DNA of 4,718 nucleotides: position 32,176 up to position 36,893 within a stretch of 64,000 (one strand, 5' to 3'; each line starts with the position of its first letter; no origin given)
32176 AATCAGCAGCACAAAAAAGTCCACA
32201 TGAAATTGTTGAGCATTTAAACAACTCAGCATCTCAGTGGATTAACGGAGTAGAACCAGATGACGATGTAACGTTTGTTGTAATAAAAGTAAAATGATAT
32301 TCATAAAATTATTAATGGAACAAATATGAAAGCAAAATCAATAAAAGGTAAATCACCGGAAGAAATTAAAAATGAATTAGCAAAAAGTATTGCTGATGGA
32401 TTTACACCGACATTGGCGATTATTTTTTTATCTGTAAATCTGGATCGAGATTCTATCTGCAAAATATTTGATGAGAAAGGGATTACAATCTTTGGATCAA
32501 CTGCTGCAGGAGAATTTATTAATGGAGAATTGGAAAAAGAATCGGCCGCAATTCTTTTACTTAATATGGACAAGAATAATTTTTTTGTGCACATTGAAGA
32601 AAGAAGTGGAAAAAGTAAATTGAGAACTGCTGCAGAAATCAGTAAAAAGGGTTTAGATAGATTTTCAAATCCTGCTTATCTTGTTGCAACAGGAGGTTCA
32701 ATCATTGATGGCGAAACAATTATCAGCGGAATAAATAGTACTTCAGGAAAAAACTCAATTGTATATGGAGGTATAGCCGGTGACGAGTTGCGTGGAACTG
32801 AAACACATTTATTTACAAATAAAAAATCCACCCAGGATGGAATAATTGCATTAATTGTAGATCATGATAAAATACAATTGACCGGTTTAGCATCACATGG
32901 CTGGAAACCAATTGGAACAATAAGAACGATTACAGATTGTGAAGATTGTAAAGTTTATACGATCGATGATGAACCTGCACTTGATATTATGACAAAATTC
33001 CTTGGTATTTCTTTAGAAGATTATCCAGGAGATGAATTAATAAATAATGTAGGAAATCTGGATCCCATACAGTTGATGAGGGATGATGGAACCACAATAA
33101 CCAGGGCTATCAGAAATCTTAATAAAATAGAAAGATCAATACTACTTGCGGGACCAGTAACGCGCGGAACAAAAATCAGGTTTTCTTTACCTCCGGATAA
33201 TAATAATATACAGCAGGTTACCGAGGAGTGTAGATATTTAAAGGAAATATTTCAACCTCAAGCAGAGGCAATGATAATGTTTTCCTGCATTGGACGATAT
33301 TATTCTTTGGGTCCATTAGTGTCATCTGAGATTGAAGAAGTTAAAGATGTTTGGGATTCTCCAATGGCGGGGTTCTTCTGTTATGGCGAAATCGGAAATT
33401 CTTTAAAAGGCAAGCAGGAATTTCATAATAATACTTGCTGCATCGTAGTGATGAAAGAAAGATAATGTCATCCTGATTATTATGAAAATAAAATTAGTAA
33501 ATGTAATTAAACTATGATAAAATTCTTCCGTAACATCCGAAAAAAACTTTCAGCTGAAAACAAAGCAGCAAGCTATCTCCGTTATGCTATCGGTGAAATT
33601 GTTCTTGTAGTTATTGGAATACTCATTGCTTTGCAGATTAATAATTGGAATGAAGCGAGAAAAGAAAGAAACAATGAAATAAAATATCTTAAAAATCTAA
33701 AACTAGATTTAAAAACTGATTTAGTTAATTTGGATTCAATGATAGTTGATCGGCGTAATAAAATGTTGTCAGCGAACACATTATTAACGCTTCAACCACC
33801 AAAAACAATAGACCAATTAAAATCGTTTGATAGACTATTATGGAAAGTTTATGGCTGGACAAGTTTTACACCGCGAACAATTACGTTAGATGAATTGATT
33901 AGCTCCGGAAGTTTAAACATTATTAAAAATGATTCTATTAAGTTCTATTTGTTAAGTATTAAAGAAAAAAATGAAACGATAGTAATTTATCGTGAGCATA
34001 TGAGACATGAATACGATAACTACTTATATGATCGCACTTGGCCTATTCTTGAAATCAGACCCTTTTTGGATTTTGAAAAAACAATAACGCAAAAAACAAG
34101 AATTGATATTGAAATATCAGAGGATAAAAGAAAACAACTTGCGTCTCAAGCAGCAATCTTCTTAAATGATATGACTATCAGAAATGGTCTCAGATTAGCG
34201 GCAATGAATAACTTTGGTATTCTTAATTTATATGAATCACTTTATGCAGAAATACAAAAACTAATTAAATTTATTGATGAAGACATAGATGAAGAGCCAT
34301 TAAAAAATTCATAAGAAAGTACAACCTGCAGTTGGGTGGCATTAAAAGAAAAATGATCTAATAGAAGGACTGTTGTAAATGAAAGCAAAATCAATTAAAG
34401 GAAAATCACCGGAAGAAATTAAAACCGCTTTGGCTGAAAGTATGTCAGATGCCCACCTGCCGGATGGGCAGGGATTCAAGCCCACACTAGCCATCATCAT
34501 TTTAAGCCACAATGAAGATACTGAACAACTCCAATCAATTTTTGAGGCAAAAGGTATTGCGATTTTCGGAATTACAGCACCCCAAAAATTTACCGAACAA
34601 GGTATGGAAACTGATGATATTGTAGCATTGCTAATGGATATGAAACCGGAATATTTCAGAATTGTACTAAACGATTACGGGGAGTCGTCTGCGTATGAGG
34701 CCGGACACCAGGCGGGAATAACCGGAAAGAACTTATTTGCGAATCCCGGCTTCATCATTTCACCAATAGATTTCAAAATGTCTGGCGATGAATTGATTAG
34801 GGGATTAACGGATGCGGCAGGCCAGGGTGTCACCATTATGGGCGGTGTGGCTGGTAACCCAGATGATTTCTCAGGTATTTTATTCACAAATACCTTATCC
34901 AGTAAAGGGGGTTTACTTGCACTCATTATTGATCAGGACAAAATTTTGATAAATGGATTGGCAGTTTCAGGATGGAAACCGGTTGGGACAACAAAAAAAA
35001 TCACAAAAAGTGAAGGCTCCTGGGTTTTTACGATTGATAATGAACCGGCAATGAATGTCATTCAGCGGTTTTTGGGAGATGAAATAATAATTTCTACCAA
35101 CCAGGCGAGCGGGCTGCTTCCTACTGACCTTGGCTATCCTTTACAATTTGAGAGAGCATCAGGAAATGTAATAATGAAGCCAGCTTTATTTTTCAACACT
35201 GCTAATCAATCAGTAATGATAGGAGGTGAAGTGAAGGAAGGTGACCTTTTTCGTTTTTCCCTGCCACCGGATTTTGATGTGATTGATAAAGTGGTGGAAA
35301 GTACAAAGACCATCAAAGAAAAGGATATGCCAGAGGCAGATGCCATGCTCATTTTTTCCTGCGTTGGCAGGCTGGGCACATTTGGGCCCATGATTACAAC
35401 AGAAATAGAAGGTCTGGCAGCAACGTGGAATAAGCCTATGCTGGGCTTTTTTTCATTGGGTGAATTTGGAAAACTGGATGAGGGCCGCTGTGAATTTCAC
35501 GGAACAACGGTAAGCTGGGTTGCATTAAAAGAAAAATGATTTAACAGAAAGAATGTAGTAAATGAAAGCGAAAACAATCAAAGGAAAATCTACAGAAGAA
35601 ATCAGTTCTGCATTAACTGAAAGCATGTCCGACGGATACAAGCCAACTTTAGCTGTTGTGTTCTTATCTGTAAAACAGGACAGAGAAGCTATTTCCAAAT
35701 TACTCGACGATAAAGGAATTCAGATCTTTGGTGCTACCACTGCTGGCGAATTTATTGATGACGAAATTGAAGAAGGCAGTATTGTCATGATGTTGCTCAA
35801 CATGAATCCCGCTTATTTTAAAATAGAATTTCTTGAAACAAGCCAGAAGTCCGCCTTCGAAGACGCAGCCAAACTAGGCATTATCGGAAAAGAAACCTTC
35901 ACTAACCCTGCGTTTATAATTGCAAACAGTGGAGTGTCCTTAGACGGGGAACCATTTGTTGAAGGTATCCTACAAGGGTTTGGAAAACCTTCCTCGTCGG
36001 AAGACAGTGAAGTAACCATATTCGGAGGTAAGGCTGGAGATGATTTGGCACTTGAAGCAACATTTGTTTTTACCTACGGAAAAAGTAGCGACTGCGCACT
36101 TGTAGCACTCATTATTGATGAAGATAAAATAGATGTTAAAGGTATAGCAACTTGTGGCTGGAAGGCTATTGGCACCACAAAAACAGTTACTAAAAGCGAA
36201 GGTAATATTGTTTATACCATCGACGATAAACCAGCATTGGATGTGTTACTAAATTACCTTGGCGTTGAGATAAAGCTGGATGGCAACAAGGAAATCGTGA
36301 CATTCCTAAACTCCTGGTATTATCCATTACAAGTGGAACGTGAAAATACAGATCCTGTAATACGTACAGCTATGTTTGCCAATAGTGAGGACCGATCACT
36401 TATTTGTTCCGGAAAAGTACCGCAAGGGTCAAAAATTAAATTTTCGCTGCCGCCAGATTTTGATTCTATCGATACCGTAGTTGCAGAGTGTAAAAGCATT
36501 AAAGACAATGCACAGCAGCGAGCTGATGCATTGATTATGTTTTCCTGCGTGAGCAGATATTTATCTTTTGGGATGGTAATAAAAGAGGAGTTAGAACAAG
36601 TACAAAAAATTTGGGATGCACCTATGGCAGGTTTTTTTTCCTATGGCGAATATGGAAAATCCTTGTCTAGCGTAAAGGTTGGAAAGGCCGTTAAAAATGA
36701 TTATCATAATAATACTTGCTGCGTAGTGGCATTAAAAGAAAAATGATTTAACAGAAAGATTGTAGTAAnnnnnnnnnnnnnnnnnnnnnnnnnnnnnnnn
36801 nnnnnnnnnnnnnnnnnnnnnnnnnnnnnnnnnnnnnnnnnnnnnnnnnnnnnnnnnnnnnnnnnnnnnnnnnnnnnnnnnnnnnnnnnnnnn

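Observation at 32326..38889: Four tandem stand-alone FIST sensor genes feeding directly into a sensor-less coiled-coil PP2C: a candidate split sensor-phosphatase module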

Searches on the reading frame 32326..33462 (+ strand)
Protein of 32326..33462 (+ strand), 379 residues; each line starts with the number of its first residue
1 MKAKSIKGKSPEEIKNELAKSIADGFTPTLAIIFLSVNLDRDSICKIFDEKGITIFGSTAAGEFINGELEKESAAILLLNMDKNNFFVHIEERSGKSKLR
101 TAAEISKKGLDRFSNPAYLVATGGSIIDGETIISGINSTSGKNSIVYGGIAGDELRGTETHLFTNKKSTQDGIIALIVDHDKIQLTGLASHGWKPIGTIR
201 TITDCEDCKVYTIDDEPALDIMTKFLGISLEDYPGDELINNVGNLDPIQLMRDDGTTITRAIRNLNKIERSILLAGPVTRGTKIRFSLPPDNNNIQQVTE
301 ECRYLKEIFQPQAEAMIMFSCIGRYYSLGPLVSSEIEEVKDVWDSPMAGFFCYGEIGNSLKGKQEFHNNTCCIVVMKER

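Call 6: search_protein_families(library=pfam, proteins=[window:32326-33462:+], max_evalue=0.01)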
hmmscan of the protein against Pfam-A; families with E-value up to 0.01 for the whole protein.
window:32326-33462:+ (379 aa): 2 families
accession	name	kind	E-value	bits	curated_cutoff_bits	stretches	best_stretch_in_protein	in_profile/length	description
PF08495.15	FIST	-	5.7e-25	88.8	23.2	1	30-216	2-189/189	FIST N domain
PF10442.14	FIST_C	-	7.8e-19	68.6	28.5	1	218-358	1-131/131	FIST C domain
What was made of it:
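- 32326..33465 (+): FIST1 (F1), a stand-alone FIST_N+FIST_C protein of 379 aa. This subtype is lineage-restricted. Pfam FIST 88.8 bits and FIST_C 68.6 bits (call 6).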

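Call 57: search_protein_families(library=ncbifam, proteins=[window:32326-33462:+], max_evalue=0.01)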
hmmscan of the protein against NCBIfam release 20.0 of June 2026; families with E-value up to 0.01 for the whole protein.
window:32326-33462:+ (379 aa): 1 family
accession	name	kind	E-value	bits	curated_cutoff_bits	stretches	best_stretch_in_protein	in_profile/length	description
NF041558.1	NosP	equivalog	1.3e-12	47.5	450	1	9-365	6-361/368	nitric oxide-sensing protein NosP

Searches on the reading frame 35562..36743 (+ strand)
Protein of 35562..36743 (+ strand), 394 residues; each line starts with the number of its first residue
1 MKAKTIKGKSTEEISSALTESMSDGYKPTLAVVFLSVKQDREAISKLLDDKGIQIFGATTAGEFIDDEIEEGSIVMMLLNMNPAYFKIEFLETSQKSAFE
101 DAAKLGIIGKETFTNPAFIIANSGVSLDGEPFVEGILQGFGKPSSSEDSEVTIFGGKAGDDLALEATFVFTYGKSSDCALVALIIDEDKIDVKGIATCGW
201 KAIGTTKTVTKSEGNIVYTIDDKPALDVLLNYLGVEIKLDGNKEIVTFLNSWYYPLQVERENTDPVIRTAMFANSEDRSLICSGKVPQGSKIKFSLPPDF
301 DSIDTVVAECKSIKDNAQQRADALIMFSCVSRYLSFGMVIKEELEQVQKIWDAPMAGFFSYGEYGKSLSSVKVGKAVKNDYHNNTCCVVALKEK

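Call 6: search_protein_families(library=pfam, proteins=[window:35562-36743:+], max_evalue=0.01)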
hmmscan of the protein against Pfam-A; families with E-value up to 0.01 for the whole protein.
window:35562-36743:+ (394 aa): 2 families
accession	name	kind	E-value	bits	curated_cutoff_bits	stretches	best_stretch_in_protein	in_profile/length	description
PF08495.15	FIST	-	1.5e-29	103.7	23.2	1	29-223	1-189/189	FIST N domain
PF10442.14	FIST_C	-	4.6e-24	85.5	28.5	1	225-365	1-130/131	FIST C domain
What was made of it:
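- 35562..36746 (+): FIST3 (F3), stand-alone FIST protein of 394 aa. Pfam FIST 103.7 bits and FIST_C 85.5 bits (call 6).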
